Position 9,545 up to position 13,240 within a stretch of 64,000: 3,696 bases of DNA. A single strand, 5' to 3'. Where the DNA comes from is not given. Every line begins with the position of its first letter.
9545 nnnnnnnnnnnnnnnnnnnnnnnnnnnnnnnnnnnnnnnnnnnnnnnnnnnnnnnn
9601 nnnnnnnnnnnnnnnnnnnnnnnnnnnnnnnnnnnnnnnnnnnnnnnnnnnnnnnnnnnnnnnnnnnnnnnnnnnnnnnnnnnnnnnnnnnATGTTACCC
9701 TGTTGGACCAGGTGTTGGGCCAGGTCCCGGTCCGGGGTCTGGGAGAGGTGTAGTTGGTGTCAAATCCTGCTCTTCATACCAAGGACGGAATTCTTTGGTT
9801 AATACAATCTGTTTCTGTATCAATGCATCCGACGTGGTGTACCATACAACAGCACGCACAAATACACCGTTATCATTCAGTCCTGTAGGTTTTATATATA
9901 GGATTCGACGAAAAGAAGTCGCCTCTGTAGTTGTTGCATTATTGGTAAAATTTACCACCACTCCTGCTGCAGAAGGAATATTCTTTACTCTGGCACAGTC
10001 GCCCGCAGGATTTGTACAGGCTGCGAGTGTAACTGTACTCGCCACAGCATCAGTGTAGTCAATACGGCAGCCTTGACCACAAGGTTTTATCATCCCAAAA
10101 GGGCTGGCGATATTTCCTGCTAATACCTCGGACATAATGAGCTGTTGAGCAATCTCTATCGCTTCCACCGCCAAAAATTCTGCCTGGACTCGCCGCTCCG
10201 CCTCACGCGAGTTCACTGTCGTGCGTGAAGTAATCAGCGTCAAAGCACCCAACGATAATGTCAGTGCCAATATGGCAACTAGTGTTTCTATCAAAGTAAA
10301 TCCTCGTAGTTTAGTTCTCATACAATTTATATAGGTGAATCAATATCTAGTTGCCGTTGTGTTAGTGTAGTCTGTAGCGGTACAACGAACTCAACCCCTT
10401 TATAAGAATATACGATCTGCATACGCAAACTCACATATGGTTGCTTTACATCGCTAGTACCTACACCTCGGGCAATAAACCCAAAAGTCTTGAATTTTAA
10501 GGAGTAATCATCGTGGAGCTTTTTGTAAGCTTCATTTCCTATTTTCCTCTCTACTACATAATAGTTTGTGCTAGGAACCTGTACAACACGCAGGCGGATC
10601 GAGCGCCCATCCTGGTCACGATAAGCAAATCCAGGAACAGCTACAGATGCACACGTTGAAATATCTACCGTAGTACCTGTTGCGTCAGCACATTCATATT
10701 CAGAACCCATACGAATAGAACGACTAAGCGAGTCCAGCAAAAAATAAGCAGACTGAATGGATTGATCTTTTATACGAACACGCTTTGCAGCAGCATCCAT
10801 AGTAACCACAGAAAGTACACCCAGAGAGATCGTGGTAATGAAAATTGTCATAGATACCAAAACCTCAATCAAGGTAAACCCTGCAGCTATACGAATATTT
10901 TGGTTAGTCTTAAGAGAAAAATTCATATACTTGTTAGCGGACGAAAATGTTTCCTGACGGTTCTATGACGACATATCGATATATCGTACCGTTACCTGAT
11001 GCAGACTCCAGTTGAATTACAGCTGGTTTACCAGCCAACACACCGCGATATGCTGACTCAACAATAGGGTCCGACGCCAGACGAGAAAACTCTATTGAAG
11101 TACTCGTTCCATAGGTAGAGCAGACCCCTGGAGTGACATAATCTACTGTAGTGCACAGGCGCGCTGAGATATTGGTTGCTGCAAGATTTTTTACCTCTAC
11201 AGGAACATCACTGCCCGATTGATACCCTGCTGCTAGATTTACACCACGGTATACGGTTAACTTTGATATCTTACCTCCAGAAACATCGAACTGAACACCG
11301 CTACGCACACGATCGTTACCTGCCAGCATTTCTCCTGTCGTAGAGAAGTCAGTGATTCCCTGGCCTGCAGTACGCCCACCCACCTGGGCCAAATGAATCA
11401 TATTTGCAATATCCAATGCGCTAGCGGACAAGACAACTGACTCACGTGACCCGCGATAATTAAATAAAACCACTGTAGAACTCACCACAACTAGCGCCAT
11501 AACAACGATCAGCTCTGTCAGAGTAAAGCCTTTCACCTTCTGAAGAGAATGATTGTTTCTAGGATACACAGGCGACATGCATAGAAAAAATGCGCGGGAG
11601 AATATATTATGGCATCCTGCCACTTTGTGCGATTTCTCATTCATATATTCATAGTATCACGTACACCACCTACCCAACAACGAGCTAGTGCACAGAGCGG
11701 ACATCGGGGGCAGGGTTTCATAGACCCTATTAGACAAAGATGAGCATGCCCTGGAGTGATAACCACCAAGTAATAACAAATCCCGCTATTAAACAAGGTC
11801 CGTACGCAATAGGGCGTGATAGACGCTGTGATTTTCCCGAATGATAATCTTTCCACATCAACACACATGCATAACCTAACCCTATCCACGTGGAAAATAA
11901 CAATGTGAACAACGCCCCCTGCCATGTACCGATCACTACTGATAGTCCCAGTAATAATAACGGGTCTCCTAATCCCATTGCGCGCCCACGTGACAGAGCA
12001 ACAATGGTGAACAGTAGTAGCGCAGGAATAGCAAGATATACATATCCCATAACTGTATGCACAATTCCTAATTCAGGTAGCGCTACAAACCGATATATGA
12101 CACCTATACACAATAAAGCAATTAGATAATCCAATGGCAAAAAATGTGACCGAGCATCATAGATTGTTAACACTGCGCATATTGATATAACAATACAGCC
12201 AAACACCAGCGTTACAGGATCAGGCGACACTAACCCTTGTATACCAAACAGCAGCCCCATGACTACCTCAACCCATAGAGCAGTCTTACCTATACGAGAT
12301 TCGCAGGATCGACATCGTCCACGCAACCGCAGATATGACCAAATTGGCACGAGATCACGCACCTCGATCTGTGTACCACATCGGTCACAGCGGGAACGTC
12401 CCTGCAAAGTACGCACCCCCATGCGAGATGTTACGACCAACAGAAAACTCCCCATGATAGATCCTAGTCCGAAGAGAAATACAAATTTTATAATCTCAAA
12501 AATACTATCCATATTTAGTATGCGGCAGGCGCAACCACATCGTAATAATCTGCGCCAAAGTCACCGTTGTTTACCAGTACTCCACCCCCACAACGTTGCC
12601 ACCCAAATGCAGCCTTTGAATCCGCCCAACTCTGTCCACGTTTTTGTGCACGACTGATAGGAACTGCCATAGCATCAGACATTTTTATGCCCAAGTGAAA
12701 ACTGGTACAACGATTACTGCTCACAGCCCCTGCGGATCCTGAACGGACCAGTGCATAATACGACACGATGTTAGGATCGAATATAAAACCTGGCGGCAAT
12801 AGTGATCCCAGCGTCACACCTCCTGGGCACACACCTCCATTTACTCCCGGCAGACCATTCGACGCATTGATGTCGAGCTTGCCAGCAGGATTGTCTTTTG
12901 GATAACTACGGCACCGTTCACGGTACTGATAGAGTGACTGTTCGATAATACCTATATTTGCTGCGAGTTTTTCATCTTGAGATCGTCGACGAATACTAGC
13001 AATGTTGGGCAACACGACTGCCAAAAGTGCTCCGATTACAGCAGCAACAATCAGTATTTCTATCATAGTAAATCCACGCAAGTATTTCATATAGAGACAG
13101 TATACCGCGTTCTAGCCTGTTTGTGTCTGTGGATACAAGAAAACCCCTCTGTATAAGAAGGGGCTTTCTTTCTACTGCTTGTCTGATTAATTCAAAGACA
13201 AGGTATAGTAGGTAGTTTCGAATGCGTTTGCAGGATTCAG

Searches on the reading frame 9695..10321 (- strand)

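Call 23: search_protein_families(library=pfam, proteins=[window:9695-10321:-], max_evalue=0.01)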
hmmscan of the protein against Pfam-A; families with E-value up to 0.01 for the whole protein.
window:9695-10321:- (208 aa): 1 family
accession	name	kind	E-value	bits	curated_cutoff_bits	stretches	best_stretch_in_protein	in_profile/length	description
PF07963.17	N_methyl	-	0.00016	21.5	21.2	1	4-27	3-26/27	Prokaryotic N-terminal methylation motif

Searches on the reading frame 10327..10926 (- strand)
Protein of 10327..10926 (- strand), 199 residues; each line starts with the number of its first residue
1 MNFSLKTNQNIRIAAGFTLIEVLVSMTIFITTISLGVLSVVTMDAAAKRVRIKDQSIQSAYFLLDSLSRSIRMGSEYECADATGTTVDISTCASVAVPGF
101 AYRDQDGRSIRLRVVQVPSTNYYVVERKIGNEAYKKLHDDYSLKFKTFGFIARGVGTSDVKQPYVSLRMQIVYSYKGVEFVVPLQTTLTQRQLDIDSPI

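Call 23: search_protein_families(library=pfam, proteins=[window:10327-10926:-], max_evalue=0.01)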
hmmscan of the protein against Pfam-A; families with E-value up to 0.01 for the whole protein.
window:10327-10926:- (199 aa): 1 family
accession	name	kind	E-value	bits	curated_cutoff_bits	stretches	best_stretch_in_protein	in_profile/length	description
PF07963.17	N_methyl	-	0.00024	21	21.2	1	14-29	4-19/27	Prokaryotic N-terminal methylation motif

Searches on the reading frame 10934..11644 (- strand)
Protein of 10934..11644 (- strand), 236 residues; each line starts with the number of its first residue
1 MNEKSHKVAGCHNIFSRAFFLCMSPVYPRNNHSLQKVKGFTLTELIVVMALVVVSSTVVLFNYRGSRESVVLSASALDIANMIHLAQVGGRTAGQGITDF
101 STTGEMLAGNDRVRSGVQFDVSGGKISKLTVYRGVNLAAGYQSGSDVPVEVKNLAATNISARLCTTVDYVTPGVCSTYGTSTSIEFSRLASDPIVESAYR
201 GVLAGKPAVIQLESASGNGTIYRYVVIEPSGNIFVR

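Call 23: search_protein_families(library=pfam, proteins=[window:10934-11644:-], max_evalue=0.01)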
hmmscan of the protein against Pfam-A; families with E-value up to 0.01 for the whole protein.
window:10934-11644:- (236 aa): 2 families
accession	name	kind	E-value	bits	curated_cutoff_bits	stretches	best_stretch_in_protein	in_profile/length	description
PF07963.17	N_methyl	-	6.4e-05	22.8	21.2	1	36-59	3-26/27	Prokaryotic N-terminal methylation motif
PF24726.1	DUF7678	-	0.0028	18.1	27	1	118-150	24-56/72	Domain of unknown function (DUF7678)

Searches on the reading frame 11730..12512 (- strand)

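Call 6: search_protein_families(library=pfam, proteins=[window:11730-12512:-], max_evalue=0.01)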
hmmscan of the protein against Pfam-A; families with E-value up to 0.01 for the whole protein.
window:11730-12512:- (260 aa): 2 families
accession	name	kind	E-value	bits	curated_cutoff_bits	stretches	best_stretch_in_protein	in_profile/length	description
PF06750.18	A24_N_bact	-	1.7e-21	76.5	23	1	16-91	2-79/84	Bacterial Peptidase A24 N-terminal domain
PF01478.23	Peptidase_A24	-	5.3e-08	33.7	26.5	1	106-215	1-103/104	Type IV leader peptidase family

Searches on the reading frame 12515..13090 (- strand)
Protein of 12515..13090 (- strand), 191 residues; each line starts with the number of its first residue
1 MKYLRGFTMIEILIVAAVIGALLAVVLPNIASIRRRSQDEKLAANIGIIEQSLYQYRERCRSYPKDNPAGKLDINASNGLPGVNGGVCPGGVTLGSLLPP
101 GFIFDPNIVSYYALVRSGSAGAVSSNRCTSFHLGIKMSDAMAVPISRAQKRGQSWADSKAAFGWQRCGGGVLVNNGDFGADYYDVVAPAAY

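Call 6: search_protein_families(library=pfam, proteins=[window:12515-13090:-], max_evalue=0.01)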
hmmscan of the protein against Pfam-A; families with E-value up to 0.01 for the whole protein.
window:12515-13090:- (191 aa): 1 family
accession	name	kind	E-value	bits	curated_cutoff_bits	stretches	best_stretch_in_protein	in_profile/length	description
PF07963.17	N_methyl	-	7.3e-05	22.6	21.2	1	1-27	1-27/27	Prokaryotic N-terminal methylation motif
